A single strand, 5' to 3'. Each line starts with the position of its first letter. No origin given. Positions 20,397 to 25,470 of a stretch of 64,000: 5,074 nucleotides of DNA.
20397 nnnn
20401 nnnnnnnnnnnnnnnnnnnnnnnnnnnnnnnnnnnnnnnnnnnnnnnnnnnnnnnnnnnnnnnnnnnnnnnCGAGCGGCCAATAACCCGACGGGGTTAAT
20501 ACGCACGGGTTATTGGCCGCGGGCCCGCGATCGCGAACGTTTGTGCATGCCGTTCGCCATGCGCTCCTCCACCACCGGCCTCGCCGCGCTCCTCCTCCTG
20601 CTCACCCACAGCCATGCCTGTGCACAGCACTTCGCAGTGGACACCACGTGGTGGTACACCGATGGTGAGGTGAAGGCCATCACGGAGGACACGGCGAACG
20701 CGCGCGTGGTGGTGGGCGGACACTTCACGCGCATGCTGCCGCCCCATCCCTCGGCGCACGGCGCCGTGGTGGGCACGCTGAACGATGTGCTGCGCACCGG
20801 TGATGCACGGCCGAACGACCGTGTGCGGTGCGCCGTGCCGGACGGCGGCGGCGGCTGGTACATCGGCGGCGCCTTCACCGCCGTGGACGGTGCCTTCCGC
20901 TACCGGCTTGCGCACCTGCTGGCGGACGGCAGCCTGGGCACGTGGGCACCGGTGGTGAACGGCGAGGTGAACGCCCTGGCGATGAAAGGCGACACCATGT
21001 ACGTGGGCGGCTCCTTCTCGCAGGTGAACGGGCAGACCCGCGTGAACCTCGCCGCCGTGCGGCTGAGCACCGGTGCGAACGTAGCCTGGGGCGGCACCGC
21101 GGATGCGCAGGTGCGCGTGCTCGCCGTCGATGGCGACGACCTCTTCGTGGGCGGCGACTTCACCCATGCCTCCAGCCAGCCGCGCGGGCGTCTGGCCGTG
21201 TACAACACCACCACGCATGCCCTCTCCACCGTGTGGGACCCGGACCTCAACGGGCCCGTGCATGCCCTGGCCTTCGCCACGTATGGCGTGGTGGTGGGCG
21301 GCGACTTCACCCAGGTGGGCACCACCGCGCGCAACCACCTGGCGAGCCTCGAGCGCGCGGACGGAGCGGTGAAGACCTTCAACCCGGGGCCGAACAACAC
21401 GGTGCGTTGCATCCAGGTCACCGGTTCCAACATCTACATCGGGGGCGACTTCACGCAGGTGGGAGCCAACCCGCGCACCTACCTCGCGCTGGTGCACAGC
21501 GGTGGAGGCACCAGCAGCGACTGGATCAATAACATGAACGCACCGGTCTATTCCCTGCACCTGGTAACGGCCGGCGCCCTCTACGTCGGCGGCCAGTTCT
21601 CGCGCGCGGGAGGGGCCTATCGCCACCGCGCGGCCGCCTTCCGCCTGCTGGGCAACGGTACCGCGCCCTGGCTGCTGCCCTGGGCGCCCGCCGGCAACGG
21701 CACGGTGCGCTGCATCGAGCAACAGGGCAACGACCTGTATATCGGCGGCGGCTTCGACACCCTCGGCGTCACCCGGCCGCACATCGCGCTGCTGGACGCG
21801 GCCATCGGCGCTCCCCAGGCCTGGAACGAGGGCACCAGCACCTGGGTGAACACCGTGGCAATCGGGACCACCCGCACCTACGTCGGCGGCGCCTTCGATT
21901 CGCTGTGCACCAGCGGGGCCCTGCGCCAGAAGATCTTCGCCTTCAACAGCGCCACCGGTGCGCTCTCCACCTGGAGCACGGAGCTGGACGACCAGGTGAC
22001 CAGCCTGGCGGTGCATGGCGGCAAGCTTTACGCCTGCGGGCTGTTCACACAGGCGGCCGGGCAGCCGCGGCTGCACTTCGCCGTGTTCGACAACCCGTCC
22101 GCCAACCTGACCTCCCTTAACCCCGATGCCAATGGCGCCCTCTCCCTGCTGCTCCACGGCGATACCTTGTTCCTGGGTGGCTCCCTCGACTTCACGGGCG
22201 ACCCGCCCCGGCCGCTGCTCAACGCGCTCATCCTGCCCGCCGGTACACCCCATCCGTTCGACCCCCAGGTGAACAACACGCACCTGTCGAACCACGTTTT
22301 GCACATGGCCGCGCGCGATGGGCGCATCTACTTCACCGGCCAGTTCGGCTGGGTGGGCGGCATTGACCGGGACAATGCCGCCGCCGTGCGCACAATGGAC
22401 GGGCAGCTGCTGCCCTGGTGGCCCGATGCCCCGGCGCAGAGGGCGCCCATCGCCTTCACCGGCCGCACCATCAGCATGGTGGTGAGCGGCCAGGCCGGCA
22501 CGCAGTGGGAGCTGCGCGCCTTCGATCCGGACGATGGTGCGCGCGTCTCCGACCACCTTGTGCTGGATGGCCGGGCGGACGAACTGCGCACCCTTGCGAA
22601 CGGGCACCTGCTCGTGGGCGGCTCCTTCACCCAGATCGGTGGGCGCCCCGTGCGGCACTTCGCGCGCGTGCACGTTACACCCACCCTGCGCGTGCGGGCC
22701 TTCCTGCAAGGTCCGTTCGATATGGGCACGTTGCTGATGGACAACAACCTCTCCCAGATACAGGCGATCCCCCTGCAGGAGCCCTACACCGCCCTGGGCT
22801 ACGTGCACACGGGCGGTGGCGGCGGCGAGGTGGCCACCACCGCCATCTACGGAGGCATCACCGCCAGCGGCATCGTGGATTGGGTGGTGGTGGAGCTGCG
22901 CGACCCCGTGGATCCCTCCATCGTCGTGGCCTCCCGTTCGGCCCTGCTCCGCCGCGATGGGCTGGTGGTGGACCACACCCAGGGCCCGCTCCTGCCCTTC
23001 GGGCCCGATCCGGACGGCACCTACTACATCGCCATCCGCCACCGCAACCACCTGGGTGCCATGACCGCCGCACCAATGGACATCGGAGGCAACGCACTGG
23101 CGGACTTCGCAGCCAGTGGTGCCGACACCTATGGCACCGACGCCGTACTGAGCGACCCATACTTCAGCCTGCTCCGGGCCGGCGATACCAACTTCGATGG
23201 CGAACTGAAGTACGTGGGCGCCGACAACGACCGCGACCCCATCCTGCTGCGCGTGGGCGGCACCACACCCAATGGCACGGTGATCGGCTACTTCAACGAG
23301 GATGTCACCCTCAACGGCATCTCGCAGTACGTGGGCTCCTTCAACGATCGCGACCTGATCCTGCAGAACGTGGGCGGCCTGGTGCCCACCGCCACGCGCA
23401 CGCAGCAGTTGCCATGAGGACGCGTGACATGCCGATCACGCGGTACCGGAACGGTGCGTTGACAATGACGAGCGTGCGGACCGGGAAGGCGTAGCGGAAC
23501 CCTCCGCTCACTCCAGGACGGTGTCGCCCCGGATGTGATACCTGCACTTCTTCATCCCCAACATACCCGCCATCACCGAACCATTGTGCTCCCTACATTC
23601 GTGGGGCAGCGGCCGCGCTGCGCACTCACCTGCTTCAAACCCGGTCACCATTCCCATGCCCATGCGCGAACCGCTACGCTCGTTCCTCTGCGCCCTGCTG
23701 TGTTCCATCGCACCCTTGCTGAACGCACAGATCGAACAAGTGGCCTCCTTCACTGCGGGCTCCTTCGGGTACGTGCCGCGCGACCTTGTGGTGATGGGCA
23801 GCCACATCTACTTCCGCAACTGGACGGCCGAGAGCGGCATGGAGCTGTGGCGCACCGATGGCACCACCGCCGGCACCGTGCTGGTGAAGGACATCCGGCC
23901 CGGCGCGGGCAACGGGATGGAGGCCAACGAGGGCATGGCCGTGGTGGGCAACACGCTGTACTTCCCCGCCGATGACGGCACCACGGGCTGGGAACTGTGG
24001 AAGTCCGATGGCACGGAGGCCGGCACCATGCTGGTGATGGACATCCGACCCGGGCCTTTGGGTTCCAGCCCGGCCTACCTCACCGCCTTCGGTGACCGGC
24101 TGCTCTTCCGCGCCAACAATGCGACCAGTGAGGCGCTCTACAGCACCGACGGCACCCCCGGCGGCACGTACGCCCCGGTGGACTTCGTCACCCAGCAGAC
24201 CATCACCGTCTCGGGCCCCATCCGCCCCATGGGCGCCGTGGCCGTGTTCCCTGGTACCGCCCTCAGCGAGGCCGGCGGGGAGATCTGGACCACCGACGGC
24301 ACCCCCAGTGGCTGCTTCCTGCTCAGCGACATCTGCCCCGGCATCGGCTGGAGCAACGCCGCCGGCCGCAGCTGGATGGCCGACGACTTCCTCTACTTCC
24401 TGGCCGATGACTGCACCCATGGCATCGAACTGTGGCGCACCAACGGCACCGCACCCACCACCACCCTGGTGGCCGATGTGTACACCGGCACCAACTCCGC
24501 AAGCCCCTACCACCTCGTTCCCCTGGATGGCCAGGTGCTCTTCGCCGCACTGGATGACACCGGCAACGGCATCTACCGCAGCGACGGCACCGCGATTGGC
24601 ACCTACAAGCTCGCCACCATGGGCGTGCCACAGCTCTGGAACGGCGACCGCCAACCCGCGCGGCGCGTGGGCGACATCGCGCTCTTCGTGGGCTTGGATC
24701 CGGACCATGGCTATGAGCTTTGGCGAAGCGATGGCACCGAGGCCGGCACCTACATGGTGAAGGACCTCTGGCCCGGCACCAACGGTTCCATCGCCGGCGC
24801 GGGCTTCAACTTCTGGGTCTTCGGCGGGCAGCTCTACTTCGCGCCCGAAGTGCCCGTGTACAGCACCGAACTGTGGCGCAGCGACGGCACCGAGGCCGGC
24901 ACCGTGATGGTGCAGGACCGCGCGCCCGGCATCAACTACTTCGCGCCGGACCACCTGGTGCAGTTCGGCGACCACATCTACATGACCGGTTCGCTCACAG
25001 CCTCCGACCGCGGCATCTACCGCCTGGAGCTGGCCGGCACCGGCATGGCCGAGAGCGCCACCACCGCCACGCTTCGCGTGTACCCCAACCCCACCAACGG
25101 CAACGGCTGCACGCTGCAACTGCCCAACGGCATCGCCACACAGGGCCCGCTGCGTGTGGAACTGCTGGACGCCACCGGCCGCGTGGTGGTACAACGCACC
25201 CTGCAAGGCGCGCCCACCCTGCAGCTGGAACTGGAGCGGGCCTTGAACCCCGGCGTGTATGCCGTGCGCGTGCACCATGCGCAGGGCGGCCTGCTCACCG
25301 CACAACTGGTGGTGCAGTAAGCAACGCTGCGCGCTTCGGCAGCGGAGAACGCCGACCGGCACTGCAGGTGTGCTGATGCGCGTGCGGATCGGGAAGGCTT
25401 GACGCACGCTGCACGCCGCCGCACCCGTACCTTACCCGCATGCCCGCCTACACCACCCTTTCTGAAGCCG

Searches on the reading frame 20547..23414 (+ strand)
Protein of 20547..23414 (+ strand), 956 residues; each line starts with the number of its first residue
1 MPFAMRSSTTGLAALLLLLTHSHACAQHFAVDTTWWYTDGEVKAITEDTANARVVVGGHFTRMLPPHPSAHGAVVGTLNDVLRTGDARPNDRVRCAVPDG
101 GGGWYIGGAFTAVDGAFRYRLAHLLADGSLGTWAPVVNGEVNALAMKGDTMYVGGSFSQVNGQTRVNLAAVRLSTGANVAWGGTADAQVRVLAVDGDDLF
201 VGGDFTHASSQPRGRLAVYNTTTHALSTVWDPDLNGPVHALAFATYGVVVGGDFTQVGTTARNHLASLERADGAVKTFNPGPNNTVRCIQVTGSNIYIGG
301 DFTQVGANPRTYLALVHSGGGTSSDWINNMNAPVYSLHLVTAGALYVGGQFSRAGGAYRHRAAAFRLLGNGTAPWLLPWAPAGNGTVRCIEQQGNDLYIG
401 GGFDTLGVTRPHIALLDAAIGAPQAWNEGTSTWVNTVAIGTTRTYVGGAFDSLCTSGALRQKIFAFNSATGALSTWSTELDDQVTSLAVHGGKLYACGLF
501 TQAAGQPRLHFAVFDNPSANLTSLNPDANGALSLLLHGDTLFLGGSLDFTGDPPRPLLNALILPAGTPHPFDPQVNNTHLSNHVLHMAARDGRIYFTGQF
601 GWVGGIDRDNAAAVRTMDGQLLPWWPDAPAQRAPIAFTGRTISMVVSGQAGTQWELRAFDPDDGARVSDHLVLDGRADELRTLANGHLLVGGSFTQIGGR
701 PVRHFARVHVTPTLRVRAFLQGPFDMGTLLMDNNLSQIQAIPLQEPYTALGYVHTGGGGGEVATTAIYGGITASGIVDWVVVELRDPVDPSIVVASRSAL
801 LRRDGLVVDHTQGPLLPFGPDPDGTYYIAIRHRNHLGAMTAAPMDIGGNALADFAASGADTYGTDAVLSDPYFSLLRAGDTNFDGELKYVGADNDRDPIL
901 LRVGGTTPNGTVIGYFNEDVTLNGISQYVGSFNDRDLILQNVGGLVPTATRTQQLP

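Call 7: search_protein_families(library=pfam, proteins=[window:20547-23414:+], max_evalue=1)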
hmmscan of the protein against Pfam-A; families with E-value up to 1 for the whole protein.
window:20547-23414:+ (956 aa): 3 families
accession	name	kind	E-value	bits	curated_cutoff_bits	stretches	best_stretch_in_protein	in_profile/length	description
PF17164.10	DUF5122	-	3.7e-22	78.7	27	3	684-707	2-25/36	Domain of unknown function (DUF5122) beta-propeller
PF12768.13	Rax2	-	1.5e-16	61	28.8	1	174-279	12-116/254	Rax2 C-terminal beta propeller domain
PF13964.12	Kelch_6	-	0.027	14.9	25.3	0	486-518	6-27/50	Kelch motif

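Call 8: search_protein_families(library=ncbifam, proteins=[window:20547-23414:+], max_evalue=1)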
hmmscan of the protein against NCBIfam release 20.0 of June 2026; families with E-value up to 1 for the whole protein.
window:20547-23414:+ (956 aa): 1 family
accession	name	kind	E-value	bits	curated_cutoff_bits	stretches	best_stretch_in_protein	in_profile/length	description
TIGR04048.1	nitrile_sll0784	equivalog_domain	0.17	10.9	502.6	1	24-67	205-248/301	Nit6803 family nitrilase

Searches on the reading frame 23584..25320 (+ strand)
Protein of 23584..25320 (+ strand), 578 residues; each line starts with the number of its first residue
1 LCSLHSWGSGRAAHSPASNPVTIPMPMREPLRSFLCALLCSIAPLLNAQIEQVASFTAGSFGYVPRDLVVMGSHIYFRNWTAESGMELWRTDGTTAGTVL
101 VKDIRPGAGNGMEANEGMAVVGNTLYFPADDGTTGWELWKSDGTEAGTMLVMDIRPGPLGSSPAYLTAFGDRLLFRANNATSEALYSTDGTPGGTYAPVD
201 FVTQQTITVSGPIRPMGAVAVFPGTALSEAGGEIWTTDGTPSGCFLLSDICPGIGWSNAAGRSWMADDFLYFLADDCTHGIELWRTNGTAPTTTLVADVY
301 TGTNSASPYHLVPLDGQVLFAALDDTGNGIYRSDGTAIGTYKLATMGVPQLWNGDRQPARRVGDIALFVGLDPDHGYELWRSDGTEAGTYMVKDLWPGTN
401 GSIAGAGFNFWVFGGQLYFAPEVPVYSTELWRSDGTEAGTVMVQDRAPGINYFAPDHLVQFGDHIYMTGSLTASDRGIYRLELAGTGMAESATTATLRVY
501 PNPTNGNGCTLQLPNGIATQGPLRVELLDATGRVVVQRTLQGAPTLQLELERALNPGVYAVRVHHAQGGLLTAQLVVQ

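Call 20: search_protein_families(library=pfam, proteins=[window:23584-25320:+], max_evalue=0.001)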
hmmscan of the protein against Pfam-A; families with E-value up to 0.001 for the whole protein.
window:23584-25320:+ (578 aa): 1 family
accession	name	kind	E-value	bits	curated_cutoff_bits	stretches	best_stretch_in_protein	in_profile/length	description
PF18962.6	Por_Secre_tail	-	1.1e-05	26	27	1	499-568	1-67/75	Secretion system C-terminal sorting domain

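Call 37: search_protein_families(library=ncbifam, proteins=[window:23584-25320:+], max_evalue=0.01)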
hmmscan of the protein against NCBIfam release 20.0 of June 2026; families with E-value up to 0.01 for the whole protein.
window:23584-25320:+ (578 aa): 2 families
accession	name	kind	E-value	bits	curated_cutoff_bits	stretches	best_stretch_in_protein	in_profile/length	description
TIGR04534.2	ELWxxDGT_rpt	domain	2.9e-106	347.4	65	6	123-169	1-47/47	ELWxxDGT repeat protein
TIGR04183.1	Por_Secre_tail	domain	3.5e-08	33.3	23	1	499-578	1-72/72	T9SS type A sorting domain-containing protein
